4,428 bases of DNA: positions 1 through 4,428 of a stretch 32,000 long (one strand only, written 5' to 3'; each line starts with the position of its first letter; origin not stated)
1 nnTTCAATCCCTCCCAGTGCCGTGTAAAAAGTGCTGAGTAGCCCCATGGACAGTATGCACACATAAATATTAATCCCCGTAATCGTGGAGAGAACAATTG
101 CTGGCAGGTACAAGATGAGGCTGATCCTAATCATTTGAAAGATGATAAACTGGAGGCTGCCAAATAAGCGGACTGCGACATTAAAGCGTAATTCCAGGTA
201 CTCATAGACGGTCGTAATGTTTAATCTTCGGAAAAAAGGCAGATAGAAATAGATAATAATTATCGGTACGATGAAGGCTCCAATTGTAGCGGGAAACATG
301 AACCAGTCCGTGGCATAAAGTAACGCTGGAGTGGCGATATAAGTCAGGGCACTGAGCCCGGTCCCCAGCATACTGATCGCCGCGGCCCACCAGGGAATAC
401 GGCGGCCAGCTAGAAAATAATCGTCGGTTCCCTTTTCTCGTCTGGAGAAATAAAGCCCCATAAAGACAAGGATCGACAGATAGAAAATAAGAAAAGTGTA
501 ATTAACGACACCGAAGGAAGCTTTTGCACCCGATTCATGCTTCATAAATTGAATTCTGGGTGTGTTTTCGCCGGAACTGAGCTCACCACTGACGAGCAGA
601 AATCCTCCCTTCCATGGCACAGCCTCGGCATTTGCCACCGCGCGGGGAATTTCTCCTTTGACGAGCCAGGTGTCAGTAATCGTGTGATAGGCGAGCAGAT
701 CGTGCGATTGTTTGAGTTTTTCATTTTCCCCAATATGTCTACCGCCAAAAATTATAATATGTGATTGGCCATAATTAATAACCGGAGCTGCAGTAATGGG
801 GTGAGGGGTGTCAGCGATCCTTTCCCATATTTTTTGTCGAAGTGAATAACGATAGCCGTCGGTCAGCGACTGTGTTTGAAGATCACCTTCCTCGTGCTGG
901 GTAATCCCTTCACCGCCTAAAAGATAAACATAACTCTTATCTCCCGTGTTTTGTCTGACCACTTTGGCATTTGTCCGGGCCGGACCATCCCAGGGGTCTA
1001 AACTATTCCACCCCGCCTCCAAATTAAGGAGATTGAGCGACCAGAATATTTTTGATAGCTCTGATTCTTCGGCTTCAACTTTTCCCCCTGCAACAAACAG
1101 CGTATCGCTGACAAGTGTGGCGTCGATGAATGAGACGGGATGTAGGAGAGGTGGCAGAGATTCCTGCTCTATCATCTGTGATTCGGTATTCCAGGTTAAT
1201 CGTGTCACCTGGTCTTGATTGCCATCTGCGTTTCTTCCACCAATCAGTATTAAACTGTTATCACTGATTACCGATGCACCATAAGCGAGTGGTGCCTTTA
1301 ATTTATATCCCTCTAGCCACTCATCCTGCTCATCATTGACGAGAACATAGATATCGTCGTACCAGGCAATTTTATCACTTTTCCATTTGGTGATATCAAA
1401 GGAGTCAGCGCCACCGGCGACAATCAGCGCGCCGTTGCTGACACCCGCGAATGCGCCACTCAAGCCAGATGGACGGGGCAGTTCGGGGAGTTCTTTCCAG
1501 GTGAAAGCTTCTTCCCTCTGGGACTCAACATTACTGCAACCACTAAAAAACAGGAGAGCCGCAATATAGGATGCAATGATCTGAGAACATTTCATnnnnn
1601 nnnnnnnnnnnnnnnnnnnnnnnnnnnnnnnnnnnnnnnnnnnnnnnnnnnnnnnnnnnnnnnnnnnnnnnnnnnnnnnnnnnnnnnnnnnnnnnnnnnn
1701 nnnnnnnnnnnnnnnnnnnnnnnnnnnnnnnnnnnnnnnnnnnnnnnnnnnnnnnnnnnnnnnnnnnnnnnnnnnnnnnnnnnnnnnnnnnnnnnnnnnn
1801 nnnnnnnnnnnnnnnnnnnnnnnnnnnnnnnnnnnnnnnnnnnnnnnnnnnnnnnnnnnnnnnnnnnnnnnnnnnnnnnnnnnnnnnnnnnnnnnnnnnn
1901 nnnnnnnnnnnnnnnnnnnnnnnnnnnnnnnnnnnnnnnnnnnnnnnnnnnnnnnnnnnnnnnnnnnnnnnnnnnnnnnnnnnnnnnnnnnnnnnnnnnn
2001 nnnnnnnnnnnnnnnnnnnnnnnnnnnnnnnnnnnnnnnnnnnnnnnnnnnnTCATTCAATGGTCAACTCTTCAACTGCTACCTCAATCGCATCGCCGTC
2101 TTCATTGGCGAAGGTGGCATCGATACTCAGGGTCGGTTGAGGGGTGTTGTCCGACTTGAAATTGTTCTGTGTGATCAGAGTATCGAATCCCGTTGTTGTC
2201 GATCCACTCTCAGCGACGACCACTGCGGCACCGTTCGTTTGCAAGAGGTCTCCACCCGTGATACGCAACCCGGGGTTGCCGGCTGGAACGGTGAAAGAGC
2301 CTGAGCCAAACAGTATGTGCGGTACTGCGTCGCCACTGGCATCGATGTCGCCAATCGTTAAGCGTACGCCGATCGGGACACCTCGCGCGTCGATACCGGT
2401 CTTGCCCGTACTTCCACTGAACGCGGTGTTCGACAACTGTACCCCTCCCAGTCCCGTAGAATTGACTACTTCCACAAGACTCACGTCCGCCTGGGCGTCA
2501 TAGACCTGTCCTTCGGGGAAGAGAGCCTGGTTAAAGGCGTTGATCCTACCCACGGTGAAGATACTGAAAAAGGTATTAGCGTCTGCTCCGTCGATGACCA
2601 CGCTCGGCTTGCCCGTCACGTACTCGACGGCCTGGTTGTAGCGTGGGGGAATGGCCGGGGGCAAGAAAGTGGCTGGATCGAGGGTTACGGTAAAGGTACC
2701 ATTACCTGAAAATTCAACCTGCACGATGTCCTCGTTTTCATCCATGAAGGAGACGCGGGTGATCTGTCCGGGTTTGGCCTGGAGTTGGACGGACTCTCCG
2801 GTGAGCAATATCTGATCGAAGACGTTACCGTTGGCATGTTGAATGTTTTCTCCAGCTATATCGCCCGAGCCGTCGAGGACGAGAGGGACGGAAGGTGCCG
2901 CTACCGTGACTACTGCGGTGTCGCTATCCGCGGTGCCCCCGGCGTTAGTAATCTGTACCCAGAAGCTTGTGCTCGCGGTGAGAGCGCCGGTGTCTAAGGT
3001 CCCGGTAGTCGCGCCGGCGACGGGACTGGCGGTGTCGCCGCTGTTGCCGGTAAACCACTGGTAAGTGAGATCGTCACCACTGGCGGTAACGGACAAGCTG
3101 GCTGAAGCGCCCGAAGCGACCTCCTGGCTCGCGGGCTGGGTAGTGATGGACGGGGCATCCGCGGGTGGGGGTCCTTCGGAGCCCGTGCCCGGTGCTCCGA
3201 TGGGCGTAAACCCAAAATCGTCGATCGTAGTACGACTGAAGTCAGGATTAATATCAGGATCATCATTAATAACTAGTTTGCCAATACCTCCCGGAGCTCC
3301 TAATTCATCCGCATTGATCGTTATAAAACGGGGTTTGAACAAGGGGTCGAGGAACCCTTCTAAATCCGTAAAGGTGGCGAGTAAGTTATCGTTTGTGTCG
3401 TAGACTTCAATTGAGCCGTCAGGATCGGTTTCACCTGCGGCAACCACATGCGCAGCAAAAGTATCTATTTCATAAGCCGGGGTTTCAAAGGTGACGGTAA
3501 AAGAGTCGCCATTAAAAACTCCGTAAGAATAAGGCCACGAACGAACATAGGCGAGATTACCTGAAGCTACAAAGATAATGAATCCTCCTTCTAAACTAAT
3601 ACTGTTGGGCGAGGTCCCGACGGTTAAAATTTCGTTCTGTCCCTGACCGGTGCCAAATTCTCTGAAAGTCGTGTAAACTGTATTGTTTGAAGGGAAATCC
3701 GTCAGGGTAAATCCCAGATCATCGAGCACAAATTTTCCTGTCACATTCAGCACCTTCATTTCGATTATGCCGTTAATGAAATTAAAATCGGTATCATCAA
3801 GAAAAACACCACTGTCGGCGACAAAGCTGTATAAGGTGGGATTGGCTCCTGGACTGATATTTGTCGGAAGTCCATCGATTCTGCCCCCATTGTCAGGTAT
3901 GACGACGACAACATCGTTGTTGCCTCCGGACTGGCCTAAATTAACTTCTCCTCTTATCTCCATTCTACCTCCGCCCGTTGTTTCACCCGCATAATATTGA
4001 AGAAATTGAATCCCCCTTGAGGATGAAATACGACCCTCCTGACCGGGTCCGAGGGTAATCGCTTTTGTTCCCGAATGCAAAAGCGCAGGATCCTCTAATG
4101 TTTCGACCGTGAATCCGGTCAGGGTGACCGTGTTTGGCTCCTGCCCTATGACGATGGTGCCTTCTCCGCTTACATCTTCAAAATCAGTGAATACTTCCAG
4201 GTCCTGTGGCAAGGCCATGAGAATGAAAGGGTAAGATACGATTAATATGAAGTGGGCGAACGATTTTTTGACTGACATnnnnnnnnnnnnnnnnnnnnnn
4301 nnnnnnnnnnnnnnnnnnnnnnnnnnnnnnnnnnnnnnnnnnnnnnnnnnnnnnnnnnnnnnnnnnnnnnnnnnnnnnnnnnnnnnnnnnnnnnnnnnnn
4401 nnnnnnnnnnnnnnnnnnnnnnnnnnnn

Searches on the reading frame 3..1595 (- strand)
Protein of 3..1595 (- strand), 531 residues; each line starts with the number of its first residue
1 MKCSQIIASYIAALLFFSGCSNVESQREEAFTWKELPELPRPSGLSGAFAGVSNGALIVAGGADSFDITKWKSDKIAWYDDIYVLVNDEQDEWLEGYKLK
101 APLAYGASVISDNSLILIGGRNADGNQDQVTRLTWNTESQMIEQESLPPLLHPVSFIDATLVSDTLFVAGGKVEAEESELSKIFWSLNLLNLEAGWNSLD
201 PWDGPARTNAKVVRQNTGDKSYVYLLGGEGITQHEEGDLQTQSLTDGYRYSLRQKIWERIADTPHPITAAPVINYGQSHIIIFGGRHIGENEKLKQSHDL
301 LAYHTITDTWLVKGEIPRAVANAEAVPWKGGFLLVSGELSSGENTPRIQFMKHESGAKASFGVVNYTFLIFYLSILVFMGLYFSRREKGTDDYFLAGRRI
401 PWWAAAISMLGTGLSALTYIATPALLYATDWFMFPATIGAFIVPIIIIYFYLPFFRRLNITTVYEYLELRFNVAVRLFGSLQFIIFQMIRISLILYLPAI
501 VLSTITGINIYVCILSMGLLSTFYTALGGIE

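Call 56: search_protein_families(library=ncbifam, max_evalue=0.01, proteins=[window:3-1595:-])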
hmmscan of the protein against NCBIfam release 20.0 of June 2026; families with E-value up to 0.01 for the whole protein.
window:3-1595:- (531 aa): 8 families
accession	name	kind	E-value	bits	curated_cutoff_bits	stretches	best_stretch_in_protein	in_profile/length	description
TIGR03548.1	mutarot_permut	subfamily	5.2e-36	124.4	243.2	1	44-285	3-231/323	cyclically-permuted mutarotase family protein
NF010730.0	PRK14131.1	subfamily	3.1e-30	105.2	416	2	27-142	254-382/384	N-acetylneuraminate epimerase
TIGR03547.1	muta_rot_YjhT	subfamily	4.1e-29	101.8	256.35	2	27-135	225-345/346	YjhT family mutarotase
TIGR00813.1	sss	superfamily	5.5e-24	85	184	1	393-530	1-139/411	sodium/solute symporter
NF007790.0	PRK10484.1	equivalog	5.3e-12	45.3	401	1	367-530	8-183/527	solute:sodium symporter family transporter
TIGR02121.1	Na_Pro_sym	equivalog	5e-05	22.2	515.5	1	368-529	6-175/488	sodium/proline symporter PutP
TIGR03648.1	Na_symport_lg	subfamily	0.0019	16.7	320.75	1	368-530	2-165/547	VC_2705 family sodium/solute symporter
TIGR02119.1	panF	equivalog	0.0047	16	328.05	1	369-530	7-177/471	sodium/pantothenate symporter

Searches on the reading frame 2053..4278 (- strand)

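Call 6: search_protein_families(library=pfam, proteins=[window:2053-4278:-])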
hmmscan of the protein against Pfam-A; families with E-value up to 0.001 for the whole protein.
window:2053-4278:- (741 aa): 2 families
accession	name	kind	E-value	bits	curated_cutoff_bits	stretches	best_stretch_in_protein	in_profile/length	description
PF19081.6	Ig_7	-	1.1e-09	38.8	27.3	1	376-459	4-80/84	Ig-like domain CHU_C associated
PF13927.12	Ig_3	-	0.00048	21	30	0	376-429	2-60/78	Immunoglobulin domain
